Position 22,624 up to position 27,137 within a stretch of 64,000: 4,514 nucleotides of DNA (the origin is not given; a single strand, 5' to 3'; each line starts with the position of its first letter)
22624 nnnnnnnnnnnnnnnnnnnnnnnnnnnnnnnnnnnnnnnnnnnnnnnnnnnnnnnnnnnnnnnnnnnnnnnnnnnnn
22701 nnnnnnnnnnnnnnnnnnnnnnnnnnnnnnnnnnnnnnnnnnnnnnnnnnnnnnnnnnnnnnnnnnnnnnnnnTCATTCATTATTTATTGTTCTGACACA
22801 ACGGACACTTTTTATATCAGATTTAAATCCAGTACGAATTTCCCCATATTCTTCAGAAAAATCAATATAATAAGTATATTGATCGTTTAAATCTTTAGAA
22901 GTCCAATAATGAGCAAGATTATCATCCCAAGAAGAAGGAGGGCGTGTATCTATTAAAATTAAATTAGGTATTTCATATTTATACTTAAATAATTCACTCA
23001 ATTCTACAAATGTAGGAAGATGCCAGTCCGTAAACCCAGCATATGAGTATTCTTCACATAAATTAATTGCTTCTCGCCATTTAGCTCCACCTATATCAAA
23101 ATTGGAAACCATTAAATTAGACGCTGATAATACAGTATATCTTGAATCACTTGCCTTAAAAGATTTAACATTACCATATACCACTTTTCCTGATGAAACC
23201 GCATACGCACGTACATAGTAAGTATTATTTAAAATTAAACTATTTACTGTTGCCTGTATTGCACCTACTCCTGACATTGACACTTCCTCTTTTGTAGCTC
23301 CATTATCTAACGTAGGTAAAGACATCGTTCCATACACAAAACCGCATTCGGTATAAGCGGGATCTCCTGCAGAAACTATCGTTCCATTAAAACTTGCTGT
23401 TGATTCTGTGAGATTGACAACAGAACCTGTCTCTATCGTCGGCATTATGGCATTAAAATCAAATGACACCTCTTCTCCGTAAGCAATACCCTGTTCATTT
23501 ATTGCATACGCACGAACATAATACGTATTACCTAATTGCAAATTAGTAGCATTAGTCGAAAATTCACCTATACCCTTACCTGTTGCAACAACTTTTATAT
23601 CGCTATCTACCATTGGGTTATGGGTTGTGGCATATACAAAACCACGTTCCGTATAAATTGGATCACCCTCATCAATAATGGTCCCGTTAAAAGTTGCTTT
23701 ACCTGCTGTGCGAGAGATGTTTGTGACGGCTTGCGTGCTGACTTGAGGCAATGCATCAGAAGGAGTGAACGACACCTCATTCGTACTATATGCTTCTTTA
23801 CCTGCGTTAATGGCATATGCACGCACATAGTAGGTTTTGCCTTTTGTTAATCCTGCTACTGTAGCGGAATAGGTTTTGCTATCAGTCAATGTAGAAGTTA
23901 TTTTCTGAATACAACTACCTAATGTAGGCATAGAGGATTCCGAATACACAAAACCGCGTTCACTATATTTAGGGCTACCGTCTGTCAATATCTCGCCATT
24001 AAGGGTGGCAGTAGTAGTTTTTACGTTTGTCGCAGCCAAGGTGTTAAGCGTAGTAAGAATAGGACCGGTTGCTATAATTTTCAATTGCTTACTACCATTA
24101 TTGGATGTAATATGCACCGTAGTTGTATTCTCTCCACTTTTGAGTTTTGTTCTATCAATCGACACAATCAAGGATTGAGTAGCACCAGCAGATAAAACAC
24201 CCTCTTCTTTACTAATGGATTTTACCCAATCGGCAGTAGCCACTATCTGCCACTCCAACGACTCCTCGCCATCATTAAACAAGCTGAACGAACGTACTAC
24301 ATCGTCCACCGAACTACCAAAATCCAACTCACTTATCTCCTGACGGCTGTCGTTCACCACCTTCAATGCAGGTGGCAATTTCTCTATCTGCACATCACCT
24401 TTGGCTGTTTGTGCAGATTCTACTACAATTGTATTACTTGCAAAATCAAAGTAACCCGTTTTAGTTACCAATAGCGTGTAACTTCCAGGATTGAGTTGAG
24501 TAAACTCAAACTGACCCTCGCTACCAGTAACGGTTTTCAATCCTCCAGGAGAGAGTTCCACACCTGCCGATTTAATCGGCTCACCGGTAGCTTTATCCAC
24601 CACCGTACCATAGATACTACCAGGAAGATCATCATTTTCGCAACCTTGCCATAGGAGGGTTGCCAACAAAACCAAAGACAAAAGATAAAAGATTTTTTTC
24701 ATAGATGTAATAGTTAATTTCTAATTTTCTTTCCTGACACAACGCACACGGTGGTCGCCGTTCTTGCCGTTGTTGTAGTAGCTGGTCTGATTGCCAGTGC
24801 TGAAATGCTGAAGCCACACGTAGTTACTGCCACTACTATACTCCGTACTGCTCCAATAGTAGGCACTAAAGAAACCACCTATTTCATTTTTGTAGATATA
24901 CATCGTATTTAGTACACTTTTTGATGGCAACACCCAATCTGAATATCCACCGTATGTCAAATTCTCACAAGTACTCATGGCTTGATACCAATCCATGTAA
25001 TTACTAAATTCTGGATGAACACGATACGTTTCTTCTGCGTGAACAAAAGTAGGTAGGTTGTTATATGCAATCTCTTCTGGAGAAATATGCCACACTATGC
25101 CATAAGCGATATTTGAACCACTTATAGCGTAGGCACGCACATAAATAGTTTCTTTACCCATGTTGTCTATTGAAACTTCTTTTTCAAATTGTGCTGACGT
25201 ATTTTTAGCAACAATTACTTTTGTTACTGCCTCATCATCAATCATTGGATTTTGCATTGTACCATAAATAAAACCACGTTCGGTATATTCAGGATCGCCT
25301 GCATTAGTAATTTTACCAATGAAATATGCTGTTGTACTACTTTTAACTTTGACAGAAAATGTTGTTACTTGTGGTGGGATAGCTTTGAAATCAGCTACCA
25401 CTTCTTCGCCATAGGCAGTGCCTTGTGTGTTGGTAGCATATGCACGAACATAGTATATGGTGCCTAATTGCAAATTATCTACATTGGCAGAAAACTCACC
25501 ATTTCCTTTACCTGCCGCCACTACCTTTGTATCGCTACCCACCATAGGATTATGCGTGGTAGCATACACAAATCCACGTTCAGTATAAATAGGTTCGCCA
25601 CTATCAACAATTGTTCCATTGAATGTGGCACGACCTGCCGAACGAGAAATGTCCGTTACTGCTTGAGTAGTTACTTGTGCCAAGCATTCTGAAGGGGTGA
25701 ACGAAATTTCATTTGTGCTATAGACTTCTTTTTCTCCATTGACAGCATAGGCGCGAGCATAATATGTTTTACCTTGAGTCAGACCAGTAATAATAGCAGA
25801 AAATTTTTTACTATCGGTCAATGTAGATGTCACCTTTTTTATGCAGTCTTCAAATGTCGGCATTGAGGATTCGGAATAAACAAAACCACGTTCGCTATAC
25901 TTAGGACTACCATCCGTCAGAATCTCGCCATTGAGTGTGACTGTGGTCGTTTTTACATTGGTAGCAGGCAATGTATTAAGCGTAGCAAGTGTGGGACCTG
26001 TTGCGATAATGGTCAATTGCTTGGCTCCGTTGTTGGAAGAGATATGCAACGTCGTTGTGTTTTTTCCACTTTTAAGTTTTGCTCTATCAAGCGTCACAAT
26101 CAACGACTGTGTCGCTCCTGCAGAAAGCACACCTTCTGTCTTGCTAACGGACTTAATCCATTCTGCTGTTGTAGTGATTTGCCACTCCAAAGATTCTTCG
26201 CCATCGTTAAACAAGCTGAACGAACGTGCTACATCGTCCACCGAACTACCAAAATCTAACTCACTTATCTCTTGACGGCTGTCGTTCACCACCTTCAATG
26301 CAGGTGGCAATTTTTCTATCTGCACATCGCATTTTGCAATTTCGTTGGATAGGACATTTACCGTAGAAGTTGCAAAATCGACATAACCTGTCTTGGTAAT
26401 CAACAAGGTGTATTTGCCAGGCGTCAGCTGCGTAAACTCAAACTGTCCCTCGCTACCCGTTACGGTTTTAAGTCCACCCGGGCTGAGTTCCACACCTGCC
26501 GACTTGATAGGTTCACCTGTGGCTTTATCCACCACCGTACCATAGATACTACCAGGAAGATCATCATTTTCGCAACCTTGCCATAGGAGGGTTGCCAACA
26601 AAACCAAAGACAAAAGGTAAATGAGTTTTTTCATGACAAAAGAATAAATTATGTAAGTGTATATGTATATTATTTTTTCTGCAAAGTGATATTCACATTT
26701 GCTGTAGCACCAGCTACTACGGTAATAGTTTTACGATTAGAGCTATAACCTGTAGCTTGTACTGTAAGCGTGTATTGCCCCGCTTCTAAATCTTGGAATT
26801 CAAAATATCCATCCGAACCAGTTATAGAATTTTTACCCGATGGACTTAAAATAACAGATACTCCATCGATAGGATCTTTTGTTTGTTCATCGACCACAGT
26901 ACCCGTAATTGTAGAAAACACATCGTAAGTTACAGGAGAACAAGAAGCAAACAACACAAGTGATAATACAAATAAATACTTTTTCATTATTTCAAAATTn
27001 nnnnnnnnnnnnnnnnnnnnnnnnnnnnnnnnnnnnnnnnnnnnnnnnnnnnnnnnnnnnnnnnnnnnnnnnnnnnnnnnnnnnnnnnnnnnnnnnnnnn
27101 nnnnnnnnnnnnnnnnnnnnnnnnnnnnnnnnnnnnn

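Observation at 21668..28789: Uncharacterised six-gene envelope operon: FlgP/LPP20-like lipoproteins, a DUF5683-like membrane protein and four CarboxypepD_reg lipoproteins with lectin-like heads, behind a 71-aa HTH gene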

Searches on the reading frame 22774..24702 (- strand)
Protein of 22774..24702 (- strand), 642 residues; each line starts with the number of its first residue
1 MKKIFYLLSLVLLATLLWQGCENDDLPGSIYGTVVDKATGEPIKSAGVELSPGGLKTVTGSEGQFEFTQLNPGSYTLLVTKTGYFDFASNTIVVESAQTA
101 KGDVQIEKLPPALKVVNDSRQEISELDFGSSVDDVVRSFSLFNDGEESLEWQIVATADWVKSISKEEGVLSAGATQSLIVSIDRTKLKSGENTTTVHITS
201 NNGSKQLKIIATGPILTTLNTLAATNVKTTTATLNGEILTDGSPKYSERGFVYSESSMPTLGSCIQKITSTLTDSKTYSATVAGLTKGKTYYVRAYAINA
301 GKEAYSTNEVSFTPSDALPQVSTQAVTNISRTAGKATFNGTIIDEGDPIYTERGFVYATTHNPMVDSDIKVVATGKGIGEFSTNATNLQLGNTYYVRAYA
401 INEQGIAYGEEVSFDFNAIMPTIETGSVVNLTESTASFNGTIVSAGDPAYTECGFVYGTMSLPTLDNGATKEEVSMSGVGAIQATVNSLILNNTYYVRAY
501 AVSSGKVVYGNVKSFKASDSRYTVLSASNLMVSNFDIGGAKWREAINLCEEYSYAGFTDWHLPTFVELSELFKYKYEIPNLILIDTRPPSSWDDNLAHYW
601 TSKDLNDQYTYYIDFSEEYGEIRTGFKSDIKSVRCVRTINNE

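Call 3: search_protein_families(library=pfam, proteins=[window:22774-24702:-], max_evalue=0.1)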
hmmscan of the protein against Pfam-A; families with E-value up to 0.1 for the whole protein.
window:22774-24702:- (642 aa): 14 families
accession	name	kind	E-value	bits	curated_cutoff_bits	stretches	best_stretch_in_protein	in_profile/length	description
PF13620.12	CarboxypepD_reg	-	6.5e-14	52.5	32.3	1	29-105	1-80/82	Carboxypeptidase regulatory-like domain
PF07603.17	Lcl_C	-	1e-13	52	34.9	1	539-637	21-117/117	Lcl C-terminal domain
PF13715.12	CarbopepD_reg_2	-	9.1e-11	42.1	32.2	1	30-100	1-70/88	CarboxypepD_reg-like domain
PF16974.11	NAR2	-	2.5e-07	30.8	26.6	0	480-526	91-139/142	High-affinity nitrate transporter accessory, Ig-like domain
PF19190.6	BACON_2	-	4.5e-07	30.1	25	1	125-200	8-83/94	Viral BACON domain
PF00041.27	fn3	-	2.1e-06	28.3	25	1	269-306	40-78/84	Fibronectin type III domain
PF10179.15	NDNF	-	0.0026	18.2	27.3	0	277-312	88-123/127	Neuron-derived neurotrophic factor, first Fn(III) domain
PF14686.12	fn3_3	-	0.0026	17.9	24.4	1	58-100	30-73/75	Polysaccharide lyase family 4, domain II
PF07495.19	Y_Y_Y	-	0.0036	17.6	26.6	0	60-79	26-44/65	Y_Y_Y domain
PF17802.7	SpaA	-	0.0037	17.8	23.1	1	32-95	5-77/91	Prealbumin-like fold domain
PF17210.9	SdrD_B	-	0.0051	17.4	29.7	1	56-92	41-77/112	SdrD B-like domain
PF22544.2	HYDIN_VesB_CFA65-like_Ig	-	0.0083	16.8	25.5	1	125-207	9-95/100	HYDIN/CFA65/VesB-like, Ig-like domain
PF11008.14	DUF2846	-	0.014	15.9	34.3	0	61-98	37-72/92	Protein of unknown function (DUF2846)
PF16656.11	Pur_ac_phosph_N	-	0.035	15.1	30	0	258-306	55-85/93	Purple acid Phosphatase, N-terminal domain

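Call 4: search_protein_families(library=ncbifam, proteins=[window:22774-24702:-], max_evalue=0.1)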
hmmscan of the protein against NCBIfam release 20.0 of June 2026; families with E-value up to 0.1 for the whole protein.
window:22774-24702:- (642 aa): 4 families
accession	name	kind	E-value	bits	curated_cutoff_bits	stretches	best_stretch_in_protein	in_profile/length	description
NF049889.1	AlphArabdaseBT0360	equivalog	2.2e-22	79.4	600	3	212-313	30-128/639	arabinan endo-1,5-alpha-L-arabinosidase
NF047850.1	Lsa25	exception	6.7e-06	26.1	260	1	525-637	98-207/207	surface adhesin Lsa25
TIGR02145.1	Fib_succ_major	domain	0.0034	18.1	41.65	0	594-637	130-175/176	FISUMP domain-containing protein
NF045522.1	MXAN_2561_fam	equivalog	0.044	13.3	150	0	267-315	210-259/304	MXAN_2561 family MXYO-CTERM-anchored protein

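Call 57: search_protein_families(library=padloc, proteins=[window:22774-24702:-], max_evalue=0.01)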
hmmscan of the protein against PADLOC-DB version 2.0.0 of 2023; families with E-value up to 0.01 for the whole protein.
window:22774-24702:- (642 aa): 0 families

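Call 58: search_protein_families(library=phrogs, proteins=[window:22774-24702:-], max_evalue=0.001)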
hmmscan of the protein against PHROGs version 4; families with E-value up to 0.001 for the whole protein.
window:22774-24702:- (642 aa): 0 families

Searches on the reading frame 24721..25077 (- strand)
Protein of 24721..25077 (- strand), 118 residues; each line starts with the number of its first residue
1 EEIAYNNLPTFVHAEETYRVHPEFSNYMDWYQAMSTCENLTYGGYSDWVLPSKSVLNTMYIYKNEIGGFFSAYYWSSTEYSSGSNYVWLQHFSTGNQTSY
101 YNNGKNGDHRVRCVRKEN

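Call 59: search_dna_similar(query=window:24721-25077:-, collection=phages, mode=protein, max_evalue=0.001, max_rows=15)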
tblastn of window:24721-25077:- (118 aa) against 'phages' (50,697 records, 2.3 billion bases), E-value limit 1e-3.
Records with a match: 2; places in all: 2; records where one place covers at least 80% of the query: 0.
Best place of each record, by identity: <60% 2.
By first word of the organism name: Pseudomonas 2.
By host as written in the record: Pseudomonas aeruginosa ST773 (NDM-1-producing) 2.
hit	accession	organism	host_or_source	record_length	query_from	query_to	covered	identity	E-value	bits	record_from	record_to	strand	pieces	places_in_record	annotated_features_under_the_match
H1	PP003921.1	Pseudomonas phage vB_Pae_U9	Pseudomonas aeruginosa ST773 ...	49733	31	116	73%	36.0%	8e-6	49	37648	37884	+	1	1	hypothetical protein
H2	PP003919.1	Pseudomonas phage vB_Pae_U7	Pseudomonas aeruginosa ST773 ...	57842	39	116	66%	39.7%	4e-6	49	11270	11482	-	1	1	hypothetical protein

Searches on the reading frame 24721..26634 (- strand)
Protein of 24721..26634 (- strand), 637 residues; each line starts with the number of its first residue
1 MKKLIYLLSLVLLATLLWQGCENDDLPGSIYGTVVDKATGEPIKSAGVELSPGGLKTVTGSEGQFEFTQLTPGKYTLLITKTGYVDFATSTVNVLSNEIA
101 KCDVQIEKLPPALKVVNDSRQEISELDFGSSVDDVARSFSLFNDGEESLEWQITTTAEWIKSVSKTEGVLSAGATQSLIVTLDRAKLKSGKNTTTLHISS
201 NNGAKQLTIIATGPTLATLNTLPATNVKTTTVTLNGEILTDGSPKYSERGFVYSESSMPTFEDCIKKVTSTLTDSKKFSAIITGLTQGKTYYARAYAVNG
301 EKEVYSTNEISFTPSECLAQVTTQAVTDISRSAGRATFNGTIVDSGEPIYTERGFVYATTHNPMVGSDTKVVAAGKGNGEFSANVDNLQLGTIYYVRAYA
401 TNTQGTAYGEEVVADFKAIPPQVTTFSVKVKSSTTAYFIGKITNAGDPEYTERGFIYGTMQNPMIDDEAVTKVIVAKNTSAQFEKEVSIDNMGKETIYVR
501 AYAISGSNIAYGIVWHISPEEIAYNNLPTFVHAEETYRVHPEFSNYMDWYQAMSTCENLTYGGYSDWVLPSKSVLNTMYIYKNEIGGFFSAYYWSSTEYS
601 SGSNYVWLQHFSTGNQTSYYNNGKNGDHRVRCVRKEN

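Call 3: search_protein_families(library=pfam, proteins=[window:24721-26634:-], max_evalue=0.1)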
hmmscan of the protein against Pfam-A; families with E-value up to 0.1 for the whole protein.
window:24721-26634:- (637 aa): 15 families
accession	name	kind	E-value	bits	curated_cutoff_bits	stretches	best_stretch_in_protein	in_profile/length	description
PF13620.12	CarboxypepD_reg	-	1.2e-13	51.6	32.3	1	29-105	1-80/82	Carboxypeptidase regulatory-like domain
PF07603.17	Lcl_C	-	1.4e-13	51.6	34.9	1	536-634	17-117/117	Lcl C-terminal domain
PF13715.12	CarbopepD_reg_2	-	5.5e-11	42.8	32.2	1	30-100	1-70/88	CarboxypepD_reg-like domain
PF19190.6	BACON_2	-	4.9e-07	30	25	1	125-209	8-89/94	Viral BACON domain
PF00041.27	fn3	-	2.5e-06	28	25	1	269-304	40-75/84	Fibronectin type III domain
PF16656.11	Pur_ac_phosph_N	-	0.00051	21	30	0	266-306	48-90/93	Purple acid Phosphatase, N-terminal domain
PF22544.2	HYDIN_VesB_CFA65-like_Ig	-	0.00066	20.3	25.5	1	125-209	9-97/100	HYDIN/CFA65/VesB-like, Ig-like domain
PF16974.11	NAR2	-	0.00072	19.6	26.6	0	379-412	91-126/142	High-affinity nitrate transporter accessory, Ig-like domain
PF17210.9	SdrD_B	-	0.0029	18.2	29.7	1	56-104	41-87/112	SdrD B-like domain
PF17802.7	SpaA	-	0.0052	17.4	23.1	1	32-94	5-76/91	Prealbumin-like fold domain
PF17770.6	RNase_J_C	-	0.011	17.1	23.8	0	242-276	29-63/102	Ribonuclease J C-terminal domain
PF08308.17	PEGA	-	0.044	14.1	20.8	0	68-108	30-69/71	PEGA domain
PF09430.16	EMC7_beta-sandw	-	0.053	14.1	26.6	0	56-98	22-63/122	ER membrane protein complex subunit 7, beta-sandwich domain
PF14686.12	fn3_3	-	0.089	13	24.4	0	58-96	30-69/75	Polysaccharide lyase family 4, domain II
PF12866.13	DUF3823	-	0.094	13.4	27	0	337-383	2-48/90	Protein of unknown function (DUF3823) N-terminal domain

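Call 4: search_protein_families(library=ncbifam, proteins=[window:24721-26634:-], max_evalue=0.1)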
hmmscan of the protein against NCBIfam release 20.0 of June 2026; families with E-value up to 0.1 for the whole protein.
window:24721-26634:- (637 aa): 3 families
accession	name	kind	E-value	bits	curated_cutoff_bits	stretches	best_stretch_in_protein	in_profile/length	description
NF049889.1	AlphArabdaseBT0360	equivalog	1.4e-19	70.1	600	3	216-315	34-130/639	arabinan endo-1,5-alpha-L-arabinosidase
NF046116.1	adhesin_Lcl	equivalog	6.7e-11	41.4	500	1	563-634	363-429/431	collagen-like adhesin Lcl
TIGR02145.1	Fib_succ_major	domain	0.0012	19.5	41.65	1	514-634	65-175/176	FISUMP domain-containing protein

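Call 57: search_protein_families(library=padloc, proteins=[window:24721-26634:-], max_evalue=0.01)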
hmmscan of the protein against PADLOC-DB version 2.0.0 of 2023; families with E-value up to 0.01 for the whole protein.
window:24721-26634:- (637 aa): 0 families

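Call 58: search_protein_families(library=phrogs, proteins=[window:24721-26634:-], max_evalue=0.001)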
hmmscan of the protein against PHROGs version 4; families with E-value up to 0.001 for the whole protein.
window:24721-26634:- (637 aa): 1 family
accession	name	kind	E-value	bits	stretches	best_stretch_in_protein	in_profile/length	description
phrog_4245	-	unknown function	8.8e-14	52.3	1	550-635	493-578/583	-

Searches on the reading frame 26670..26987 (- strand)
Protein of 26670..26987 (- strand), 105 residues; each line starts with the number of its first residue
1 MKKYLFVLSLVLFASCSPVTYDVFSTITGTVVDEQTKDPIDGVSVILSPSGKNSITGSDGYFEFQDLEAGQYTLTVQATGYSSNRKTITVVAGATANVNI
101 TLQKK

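Call 3: search_protein_families(library=pfam, proteins=[window:26670-26987:-], max_evalue=0.1)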
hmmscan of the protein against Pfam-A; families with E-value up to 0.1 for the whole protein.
window:26670-26987:- (105 aa): 21 families
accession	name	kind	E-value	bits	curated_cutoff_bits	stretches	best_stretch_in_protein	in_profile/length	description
PF13620.12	CarboxypepD_reg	-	1.5e-20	73.8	32.3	1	26-103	1-82/82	Carboxypeptidase regulatory-like domain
PF13715.12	CarbopepD_reg_2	-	1.4e-19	70.4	32.2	1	27-104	1-78/88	CarboxypepD_reg-like domain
PF08308.17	PEGA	-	1.3e-07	31.9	20.8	1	65-104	30-69/71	PEGA domain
PF17802.7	SpaA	-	2.6e-07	31.1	23.1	1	27-102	3-87/91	Prealbumin-like fold domain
PF14686.12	fn3_3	-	7.7e-06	26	24.4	1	57-97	32-74/75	Polysaccharide lyase family 4, domain II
PF17210.9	SdrD_B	-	1.4e-05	25.7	29.7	1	32-85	16-74/112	SdrD B-like domain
PF09430.16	EMC7_beta-sandw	-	4.1e-05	24.2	26.6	1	40-97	7-66/122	ER membrane protein complex subunit 7, beta-sandwich domain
PF12985.13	DUF3869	-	6e-05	23.6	24.5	1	26-94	7-72/85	Domain of unknown function (DUF3869)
PF02369.22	Big_1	-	8.2e-05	23.1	34.9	1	26-91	20-93/93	Bacterial Ig-like domain (group 1)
PF07550.17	Shr-like_HID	-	0.00072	20.4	22.3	1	44-90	37-81/82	Heme-binding protein Shr-like, Hb-interacting domain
PF10029.15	DUF2271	-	0.001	19.2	27.3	1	35-93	59-117/136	Predicted periplasmic protein (DUF2271)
PF25020.1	TTR_TEN1-4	-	0.0063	16.9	27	1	24-92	6-75/86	Teneurin TTR-like domain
PF19077.6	Big_13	-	0.0093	16.9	27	1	39-89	37-94/102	Bacterial Ig-like domain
PF07495.19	Y_Y_Y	-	0.014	15.7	26.6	1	55-85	23-53/65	Y_Y_Y domain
PF24421.1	Ig_J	-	0.024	15.2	29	1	56-80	62-86/104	Tip attachment protein J, Ig-like domain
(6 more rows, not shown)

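Call 4: search_protein_families(library=ncbifam, proteins=[window:26670-26987:-], max_evalue=0.1)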
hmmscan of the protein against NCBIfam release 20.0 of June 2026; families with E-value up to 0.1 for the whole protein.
window:26670-26987:- (105 aa): 6 families
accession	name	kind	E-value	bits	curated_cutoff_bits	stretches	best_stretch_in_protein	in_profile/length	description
NF052345.1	S_layer_anammox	exception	1.6e-17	62.3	1400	1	22-103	1310-1392/1596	Kustd1514 family S-layer glycoprotein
TIGR04056.1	OMP_RagA_SusC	subfamily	9.5e-09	34.1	368.25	1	26-104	2-73/981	SusC/RagA family TonB-linked outer membrane protein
NF040788.1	S-lay_SlaB_Mtsph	equivalog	9.9e-06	24.7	700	1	23-103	119-196/416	S-layer protein SlaB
NF038127.1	FDP_fam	subfamily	0.003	18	29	1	30-87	64-116/150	DVUA0089 family protein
TIGR03769.1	P_ac_wall_RPT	domain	0.0071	16.9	30.9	1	69-89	12-38/41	TIGR03769 domain-containing protein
NF053692.1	BamP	equivalog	0.019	14.4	230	1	1-103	1-99/251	BamP family beta-barrel-assembly machinery protein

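Call 57: search_protein_families(library=padloc, proteins=[window:26670-26987:-], max_evalue=0.01)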
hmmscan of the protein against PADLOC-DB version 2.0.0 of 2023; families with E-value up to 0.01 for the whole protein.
window:26670-26987:- (105 aa): 0 families

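Call 58: search_protein_families(library=phrogs, proteins=[window:26670-26987:-], max_evalue=0.001)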
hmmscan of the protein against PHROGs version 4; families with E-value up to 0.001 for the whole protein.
window:26670-26987:- (105 aa): 0 families
